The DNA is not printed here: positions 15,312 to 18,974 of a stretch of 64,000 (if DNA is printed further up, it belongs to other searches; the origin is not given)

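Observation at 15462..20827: Three-gene phosphorelay operon headed by a histidine kinase with two complete kinase cores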

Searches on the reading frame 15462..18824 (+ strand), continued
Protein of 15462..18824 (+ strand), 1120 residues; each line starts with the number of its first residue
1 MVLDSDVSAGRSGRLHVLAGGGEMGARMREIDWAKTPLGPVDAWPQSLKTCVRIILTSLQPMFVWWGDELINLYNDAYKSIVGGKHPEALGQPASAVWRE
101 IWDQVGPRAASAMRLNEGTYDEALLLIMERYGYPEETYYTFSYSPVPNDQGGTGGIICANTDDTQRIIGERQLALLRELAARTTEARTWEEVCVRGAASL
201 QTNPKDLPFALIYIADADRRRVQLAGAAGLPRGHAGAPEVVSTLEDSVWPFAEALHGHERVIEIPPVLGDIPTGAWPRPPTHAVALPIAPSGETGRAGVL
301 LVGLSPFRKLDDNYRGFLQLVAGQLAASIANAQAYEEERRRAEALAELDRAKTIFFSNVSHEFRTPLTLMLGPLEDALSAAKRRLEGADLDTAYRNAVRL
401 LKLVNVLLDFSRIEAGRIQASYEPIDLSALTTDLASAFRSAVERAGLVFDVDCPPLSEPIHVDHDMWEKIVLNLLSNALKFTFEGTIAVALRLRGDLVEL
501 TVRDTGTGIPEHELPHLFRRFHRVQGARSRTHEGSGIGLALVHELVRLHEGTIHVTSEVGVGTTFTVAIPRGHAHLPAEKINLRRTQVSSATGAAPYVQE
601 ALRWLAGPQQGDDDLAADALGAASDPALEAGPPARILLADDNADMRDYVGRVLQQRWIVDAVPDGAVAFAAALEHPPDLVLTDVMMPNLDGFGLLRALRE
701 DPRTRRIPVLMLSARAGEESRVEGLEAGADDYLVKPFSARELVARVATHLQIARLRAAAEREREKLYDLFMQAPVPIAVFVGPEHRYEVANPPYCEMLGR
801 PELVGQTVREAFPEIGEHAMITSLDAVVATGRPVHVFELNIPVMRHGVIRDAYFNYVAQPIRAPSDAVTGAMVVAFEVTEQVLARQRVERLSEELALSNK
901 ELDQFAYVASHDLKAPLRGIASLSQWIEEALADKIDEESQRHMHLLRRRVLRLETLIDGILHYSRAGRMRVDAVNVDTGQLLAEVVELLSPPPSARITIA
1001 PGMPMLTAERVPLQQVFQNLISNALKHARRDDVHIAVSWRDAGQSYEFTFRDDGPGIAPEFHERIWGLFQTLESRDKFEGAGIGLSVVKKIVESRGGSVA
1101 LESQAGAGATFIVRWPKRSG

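Call 52: search_dna_similar(query=window:15462-18821:+, collection=plasmids, mode=protein, max_rows=30, max_evalue=1e-20)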
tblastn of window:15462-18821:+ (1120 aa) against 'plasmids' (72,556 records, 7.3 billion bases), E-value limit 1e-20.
Records with a match: 4551; places in all: 5860; records where one place covers at least 80% of the query: 4.
Best place of each record, by identity: 60-80% 9; <60% 4542.
By first word of the organism name: Klebsiella 2031; Escherichia 285; Rhizobium 246; Enterobacter 193; Enterococcus 141; Ralstonia 133; Salmonella 133; Sinorhizobium 89; Deinococcus 67; Agrobacterium 61; and 216 more.
By predicted mobility (MOB-suite, as given by PLSDB): conjugative 1984; non-mobilizable 1979; mobilizable 588.
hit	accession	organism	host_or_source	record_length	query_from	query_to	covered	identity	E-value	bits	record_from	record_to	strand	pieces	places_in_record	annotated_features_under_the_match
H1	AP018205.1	Leptolyngbya boryana NIES-2135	-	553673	17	908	80%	54.1%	0e+0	825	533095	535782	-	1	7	multi-sensor hybrid histidine kinase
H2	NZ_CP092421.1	Leptolyngbya boryana IU 594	-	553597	17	908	80%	54.1%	0e+0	825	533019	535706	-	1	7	PAS domain S-box protein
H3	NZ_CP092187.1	Deinococcus sp. KNUC1210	Setaria viridis,cell ...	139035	16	1120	92%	46.3%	0e+0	733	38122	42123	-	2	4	ATP-binding protein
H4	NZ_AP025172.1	Cupriavidus sp. P-10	-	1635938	22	1120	98%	43.4%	0e+0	716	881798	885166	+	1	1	none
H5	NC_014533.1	Gloeothece verrucosa PCC 7822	fresh water in rice field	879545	16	845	74%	56.9%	0e+0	814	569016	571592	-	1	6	ATP-binding protein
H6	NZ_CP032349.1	Azospirillum brasilense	soil sample,Agricultural field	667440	18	752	66%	63.3%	0e+0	788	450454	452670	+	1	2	response regulator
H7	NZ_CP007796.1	Azospirillum argentinense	Triticum aestivum L.,Root,wheat ...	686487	18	752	66%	62.7%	0e+0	802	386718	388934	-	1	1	response regulator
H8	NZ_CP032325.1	Azospirillum argentinense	soil sample,Agricultural field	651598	18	752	66%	62.6%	0e+0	808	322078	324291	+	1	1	response regulator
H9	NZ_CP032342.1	Azospirillum brasilense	soil sample,Agricultural field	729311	18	752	66%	62.5%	0e+0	803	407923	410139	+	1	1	response regulator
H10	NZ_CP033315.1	Azospirillum brasilense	rhizosphere soil of Digitaria ...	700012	18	752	66%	62.5%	0e+0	803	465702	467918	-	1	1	response regulator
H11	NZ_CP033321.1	Azospirillum brasilense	rhizosphere soil of Cynodon ...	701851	18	752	66%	62.5%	0e+0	803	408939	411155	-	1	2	response regulator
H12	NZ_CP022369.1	Azospirillum sp. TSH58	single cell,paddy soils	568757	10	752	66%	61.7%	0e+0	788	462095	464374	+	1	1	response regulator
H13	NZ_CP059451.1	Azospirillum brasilense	Prokaryotes,soil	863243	18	752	66%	62.2%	0e+0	782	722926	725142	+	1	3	response regulator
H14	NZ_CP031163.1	Deinococcus wulumuqiensis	cell culture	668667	14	1111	98%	41.0%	0e+0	698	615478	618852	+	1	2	ATP-binding protein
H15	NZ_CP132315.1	Shinella oryzae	Homo sapiens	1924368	15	752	66%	59.4%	0e+0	766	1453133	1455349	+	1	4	none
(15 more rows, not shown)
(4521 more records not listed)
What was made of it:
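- Tried and rejected: It did reveal Deinococcus, Azospirillum, Cupriavidus and Natrinema homologs (call 52).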

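Call 54: get_annotated_region(hit=H6, flank=4000)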
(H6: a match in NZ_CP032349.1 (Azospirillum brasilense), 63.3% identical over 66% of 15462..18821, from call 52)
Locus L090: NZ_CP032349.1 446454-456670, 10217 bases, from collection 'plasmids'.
description: Azospirillum brasilense strain MTCC4039 plasmid p3, complete sequence
organism: Azospirillum brasilense (NCBI taxid 192)
taxonomy: Bacteria; Pseudomonadota; Alphaproteobacteria; Rhodospirillales; Azospirillaceae; Azospirillum; Azospirillum brasilense
host: -; source: soil sample,Agricultural field; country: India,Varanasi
typing (MOB-suite, as given by PLSDB): non-mobilizable
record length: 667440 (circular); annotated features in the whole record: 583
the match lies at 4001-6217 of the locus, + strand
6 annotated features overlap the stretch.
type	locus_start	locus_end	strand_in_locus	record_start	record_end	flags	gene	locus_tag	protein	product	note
CDS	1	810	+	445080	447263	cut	-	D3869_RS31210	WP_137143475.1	heavy metal translocating P-type ATPase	-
CDS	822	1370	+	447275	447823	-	lspA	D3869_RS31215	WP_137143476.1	signal peptidase II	GO:0009306 - protein secretion [Evidence IEA]; GO:0006508 - proteolysis [Evidence IEA]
CDS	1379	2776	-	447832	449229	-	-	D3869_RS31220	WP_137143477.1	PLP-dependent aminotransferase family protein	-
CDS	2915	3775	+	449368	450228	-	-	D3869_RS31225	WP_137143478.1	DMT family transporter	GO:0055085 - transmembrane transport [Evidence IEA]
CDS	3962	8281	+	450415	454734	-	-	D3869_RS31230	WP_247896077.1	response regulator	GO:0000160 - phosphorelay signal transduction system [Evidence IEA]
CDS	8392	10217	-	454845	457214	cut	-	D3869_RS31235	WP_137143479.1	hypothetical protein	-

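Call 55: get_annotated_region(hit=H14, flank=4000)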
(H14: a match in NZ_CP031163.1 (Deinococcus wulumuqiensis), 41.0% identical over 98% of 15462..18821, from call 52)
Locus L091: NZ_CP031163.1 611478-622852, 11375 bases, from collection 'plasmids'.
description: Deinococcus wulumuqiensis strain NEB 479 plasmid pDrdI, complete sequence
organism: Deinococcus wulumuqiensis (NCBI taxid 980427)
taxonomy: Bacteria; Deinococcota; Deinococci; Deinococcales; Deinococcaceae; Deinococcus; Deinococcus wulumuqiensis
host: -; source: cell culture; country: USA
typing (MOB-suite, as given by PLSDB): non-mobilizable
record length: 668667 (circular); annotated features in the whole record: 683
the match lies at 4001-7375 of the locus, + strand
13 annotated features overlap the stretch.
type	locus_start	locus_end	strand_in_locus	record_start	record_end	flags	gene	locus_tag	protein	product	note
CDS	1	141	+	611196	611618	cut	-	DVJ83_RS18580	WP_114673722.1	helix-turn-helix domain-containing protein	-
CDS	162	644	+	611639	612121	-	-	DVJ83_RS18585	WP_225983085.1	PIN domain-containing protein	-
CDS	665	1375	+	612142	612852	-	-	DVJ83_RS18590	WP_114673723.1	IS6 family transposase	-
CDS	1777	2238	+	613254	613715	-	-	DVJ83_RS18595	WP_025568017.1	arsenate reductase ArsC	-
CDS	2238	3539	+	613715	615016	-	-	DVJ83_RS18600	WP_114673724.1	arsenic transporter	GO:0046685 - response to arsenic-containing substance [Evidence IEA]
CDS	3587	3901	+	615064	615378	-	-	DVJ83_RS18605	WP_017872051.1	metalloregulator ArsR/SmtB family transcription factor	GO:0006355 - regulation of DNA-templated transcription [Evidence IEA]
CDS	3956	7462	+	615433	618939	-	-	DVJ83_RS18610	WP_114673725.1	ATP-binding protein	-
CDS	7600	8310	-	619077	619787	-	-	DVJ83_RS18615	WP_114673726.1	IS6 family transposase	-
CDS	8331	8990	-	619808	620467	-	-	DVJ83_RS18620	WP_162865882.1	metallophosphoesterase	-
CDS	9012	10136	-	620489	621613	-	-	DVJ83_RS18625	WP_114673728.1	transposase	-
CDS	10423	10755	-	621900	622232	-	-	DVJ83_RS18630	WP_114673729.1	type II toxin-antitoxin system PemK/MazF family toxin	-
CDS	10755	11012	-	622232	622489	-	-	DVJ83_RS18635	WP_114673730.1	AbrB/MazE/SpoVT family DNA-binding domain-containing protein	-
CDS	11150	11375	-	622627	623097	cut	-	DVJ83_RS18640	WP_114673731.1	DUF4326 domain-containing protein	-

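Call 59: search_protein_families(library=pfam, proteins=[L090:6701-8278:+, L091:6401-7459:+], max_evalue=0.001)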
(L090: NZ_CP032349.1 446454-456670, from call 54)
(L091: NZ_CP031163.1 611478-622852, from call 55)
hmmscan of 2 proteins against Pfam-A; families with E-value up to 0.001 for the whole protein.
L090:6701-8278:+ (526 aa): 4 families
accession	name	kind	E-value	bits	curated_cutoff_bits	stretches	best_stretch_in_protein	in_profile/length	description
PF00072.30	Response_reg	-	5.1e-32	110.8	30.2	2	412-494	1-83/111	Response regulator receiver domain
PF02518.31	HATPase_c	-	6.6e-24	84.9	26.4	1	117-238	2-110/111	Histidine kinase-, DNA gyrase B-, and HSP90-like ATPase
PF00512.31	HisKA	-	1.4e-08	35.1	26.9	1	11-73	3-64/66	His Kinase A (phospho-acceptor) domain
PF14689.11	SPOB_a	-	0.0005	20.1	28.1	0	19-34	21-36/62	Sensor_kinase_SpoOB-type, alpha-helical domain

L091:6401-7459:+ (353 aa): 5 families
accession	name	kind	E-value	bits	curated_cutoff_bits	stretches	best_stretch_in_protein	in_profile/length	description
PF02518.31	HATPase_c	-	1.9e-25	89.9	26.4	1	221-329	1-107/111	Histidine kinase-, DNA gyrase B-, and HSP90-like ATPase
PF08447.18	PAS_3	-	4.9e-18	65.6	25.6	1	4-85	7-88/89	PAS fold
PF00512.31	HisKA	-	1.4e-11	44.7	26.9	1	113-179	2-65/66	His Kinase A (phospho-acceptor) domain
PF08448.16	PAS_4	-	3.7e-06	27.6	23.1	1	26-94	43-110/110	PAS fold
PF14598.12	PAS_11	-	0.0003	21.2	25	1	23-72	37-86/109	PAS domain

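Call 61: predict_structure(alignment_id=A2)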
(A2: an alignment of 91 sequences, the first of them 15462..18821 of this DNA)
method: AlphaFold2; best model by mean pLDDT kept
length: 1120 residues; sequences in the alignment: 91
mean_pLDDT: 80.9   pTM: 0.40
mean pLDDT of the five models: 80.9, 80.5, 79.2, 78.8, 76.0
residues with pLDDT >= 90: 391; 70-90: 480; 50-70: 196; < 50: 53
segments of 3 or more residues with pLDDT < 50: 1-11, 587-592, 608-630, 1072-1080
pLDDT, mean of each block of 10 residues (from residue 1): 38 69 83 88 90 86 87 81 65 81 83 81 63 55 85 86 73 95 93 97 94 93 96 92 90 89 89 87 93 82 86 91 95 86 66 59 65 65 55 68 68 67 92 88 87 95 91 90 92 95 92 85 74 72 90 93 95 87 59 64 58 41 40 87 85 89 95 94 91 93 92 72 82 79 83 79 80 92 93 93 92 90 93 95 89 96 87 94 81 63 59 71 74 75 72 68 56 79 83 84 85 86 76 87 91 83 69 44 73 86 84 80
secondary structure, 60 per line:
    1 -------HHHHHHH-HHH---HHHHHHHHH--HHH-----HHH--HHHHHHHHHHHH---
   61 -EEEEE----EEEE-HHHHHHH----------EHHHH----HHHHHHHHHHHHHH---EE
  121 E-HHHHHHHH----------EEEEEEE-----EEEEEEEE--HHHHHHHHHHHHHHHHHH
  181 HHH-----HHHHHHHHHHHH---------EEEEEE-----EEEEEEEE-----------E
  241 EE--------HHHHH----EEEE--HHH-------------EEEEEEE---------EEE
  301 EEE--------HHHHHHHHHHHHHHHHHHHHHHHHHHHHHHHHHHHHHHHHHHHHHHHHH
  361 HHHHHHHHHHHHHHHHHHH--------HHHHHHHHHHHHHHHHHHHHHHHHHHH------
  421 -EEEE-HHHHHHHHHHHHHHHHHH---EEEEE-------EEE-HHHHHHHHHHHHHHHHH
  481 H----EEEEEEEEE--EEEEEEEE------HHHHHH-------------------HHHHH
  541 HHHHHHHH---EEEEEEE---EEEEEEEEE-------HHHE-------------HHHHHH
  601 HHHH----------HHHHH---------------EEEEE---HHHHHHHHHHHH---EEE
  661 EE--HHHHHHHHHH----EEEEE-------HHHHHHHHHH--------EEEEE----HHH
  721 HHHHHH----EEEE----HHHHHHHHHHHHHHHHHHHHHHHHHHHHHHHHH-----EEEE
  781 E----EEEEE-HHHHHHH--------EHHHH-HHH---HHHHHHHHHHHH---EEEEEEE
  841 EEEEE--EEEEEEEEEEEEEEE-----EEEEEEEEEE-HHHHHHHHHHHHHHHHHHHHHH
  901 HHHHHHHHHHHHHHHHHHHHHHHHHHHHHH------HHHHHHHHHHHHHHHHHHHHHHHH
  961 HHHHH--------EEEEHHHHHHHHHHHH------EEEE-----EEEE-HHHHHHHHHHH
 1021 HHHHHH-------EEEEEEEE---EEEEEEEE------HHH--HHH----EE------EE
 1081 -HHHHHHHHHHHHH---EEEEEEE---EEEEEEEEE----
elements in order (helices of 4 or more, strands of 3 or more residues): H8-14 H22-30 H46-57 E62-66 E71-74 H76-82 H94-97 H102-115 E119-121 H123-130 E141-147 E153-160 H163-183 H189-200 E210-215 E221-228 E240-242 H251-255 E260-263 E282-288 E298-303 H312-379 H388-414 E422-425 H427-444 E448-452 E460-462 H464-481 E486-494 E497-504 H511-516 H536-548 E552-558 E562-570 H595-604 H615-619 E635-639 H643-654 E658-662 H665-674 E679-683 H691-700 E709-713 H718-726 E731-734 H739-771 E777-781 E786-790 H792-798 H808-811 H819-830 E834-845 E848-862 E868-877 H879-930 H937-965 E974-977 H978-989 E996-999 E1005-1008 H1010-1026 E1034-1041 E1045-1052 H1082-1094 E1098-1104 E1108-1116
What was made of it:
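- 17175..17357 (+): Flexible tether between T1 and R1 (aa 572-632). pLDDT is 40-64 and mostly coil (call 61).
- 17676..18095 (+): Helical linker (aa 739-771) plus PAS domain (aa 772-878). A continuous helix runs from REC alpha5 into PAS, pLDDT about 80 (call 61).
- Helices 739-771 and 879-930 are continuous (call 61).
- Tried and rejected: The deeper full-length alignment fixed this (call 61).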

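Call 65: find_encoding_contigs(protein=P0001, flank=7000, max_places=1)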
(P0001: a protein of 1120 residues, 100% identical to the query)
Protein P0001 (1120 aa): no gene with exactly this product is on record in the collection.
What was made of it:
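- Tried and rejected: The look-up of the window's own protein found no record (call 65).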
